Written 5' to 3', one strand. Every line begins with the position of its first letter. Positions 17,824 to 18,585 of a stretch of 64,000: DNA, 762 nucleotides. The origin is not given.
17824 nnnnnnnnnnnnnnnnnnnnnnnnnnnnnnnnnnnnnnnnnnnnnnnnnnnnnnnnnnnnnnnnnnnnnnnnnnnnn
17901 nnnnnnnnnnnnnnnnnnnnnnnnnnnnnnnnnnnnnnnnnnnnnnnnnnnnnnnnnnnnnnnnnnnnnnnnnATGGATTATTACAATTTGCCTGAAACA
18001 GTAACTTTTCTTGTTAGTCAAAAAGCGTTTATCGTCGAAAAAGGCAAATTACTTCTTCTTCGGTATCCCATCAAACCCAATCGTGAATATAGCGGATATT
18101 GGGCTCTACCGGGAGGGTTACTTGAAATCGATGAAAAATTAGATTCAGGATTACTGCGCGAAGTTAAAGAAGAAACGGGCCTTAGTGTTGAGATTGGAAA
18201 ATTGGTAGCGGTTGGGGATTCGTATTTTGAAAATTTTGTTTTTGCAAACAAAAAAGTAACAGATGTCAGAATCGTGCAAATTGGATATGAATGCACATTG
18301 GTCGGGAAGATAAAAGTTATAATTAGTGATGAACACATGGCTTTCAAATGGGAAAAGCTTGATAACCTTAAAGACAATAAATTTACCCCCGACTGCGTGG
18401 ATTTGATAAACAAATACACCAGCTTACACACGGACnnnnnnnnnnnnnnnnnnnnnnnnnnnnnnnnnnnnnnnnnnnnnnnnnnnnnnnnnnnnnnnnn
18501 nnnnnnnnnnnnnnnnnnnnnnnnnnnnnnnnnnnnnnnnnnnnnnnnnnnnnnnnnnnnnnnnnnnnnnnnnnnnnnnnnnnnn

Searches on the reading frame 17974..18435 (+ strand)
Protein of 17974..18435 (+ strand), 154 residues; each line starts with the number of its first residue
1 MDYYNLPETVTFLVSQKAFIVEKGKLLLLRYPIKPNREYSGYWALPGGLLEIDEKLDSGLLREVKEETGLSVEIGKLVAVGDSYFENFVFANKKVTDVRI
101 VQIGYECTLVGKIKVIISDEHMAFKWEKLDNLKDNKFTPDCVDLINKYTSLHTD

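Call 3: search_protein_families(library=pfam, proteins=[window:17974-18435:+], max_evalue=0.01)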
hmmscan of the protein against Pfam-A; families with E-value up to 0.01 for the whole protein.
window:17974-18435:+ (154 aa): 1 family
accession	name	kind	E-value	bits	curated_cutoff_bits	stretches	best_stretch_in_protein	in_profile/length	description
PF00293.34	NUDIX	-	1.1e-15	58.2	21.1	1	22-137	13-123/134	NUDIX domain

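Call 4: search_protein_families(library=ncbifam, proteins=[window:17974-18435:+], max_evalue=0.01)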
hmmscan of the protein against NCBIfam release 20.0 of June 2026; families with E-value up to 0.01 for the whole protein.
window:17974-18435:+ (154 aa): 17 families
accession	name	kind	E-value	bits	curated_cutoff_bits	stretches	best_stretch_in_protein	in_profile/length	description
NF003787.0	PRK05379.1-4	equivalog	1e-11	44.4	449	1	7-73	203-265/346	bifunctional nicotinamide-nucleotide adenylyltransferase/Nudix hydroxylase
NF003791.0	PRK05379.2-3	equivalog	1.5e-10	40.8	409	1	9-109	199-293/340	bifunctional nicotinamide-nucleotide adenylyltransferase/Nudix hydroxylase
NF006530.0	PRK08999.1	equivalog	2.6e-09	36.6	245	1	22-138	16-118/315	Nudix family hydrolase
NF003788.0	PRK05379.1-5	equivalog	9.8e-09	35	354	1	7-75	208-272/351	bifunctional nicotinamide-nucleotide adenylyltransferase/Nudix hydroxylase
NF011963.0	PRK15434.1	subfamily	1.5e-08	34.5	146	1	12-132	16-134/159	GDP-mannose mannosyl hydrolase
NF012016.0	PRK15472.1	equivalog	4.5e-08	32.9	95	1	23-134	14-124/141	nucleoside triphosphatase NudI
NF007834.0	PRK10546.1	equivalog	4.7e-08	32.9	156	1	18-81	9-70/135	pyrimidine (deoxy)nucleoside triphosphate diphosphatase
NF003786.0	PRK05379.1-2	equivalog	6.9e-08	32.1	397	1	9-77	215-279/354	bifunctional nicotinamide-nucleotide adenylyltransferase/Nudix hydroxylase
NF006961.0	PRK09438.1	equivalog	6.3e-07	29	103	1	37-149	28-146/151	dihydroneopterin triphosphate diphosphatase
NF003785.0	PRK05379.1-1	equivalog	1.4e-06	27.8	418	1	14-105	204-291/347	bifunctional nicotinamide-nucleotide adenylyltransferase/Nudix hydroxylase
NF008044.0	PRK10776.1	equivalog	1.7e-06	28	148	1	39-149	29-127/130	8-oxo-dGTP diphosphatase MutT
TIGR00586.1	mutt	equivalog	1.9e-05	24.7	97.9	1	23-147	16-126/129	8-oxo-dGTP diphosphatase MutT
NF003790.0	PRK05379.2-2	equivalog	3.3e-05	23.1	403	1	11-73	216-274/354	bifunctional nicotinamide mononucleotide adenylyltransferase/ADP-ribose pyrophosphatase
NF041652.1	Nud_hyd_Dein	equivalog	3.9e-05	23.9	200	1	21-80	22-82/152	Nudix hydrolase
NF001937.0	PRK00714.1-4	equivalog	0.00063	19.4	139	1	39-87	29-77/161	RNA pyrophosphohydrolase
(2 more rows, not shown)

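Call 69: search_protein_families(library=padloc, proteins=[window:17974-18435:+], max_evalue=0.01)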
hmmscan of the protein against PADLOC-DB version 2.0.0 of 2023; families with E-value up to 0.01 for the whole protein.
window:17974-18435:+ (154 aa): 1 family
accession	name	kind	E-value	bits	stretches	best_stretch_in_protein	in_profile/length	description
PDLC04899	PDC-S07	-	6.9e-13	46.4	1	18-149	12-129/135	-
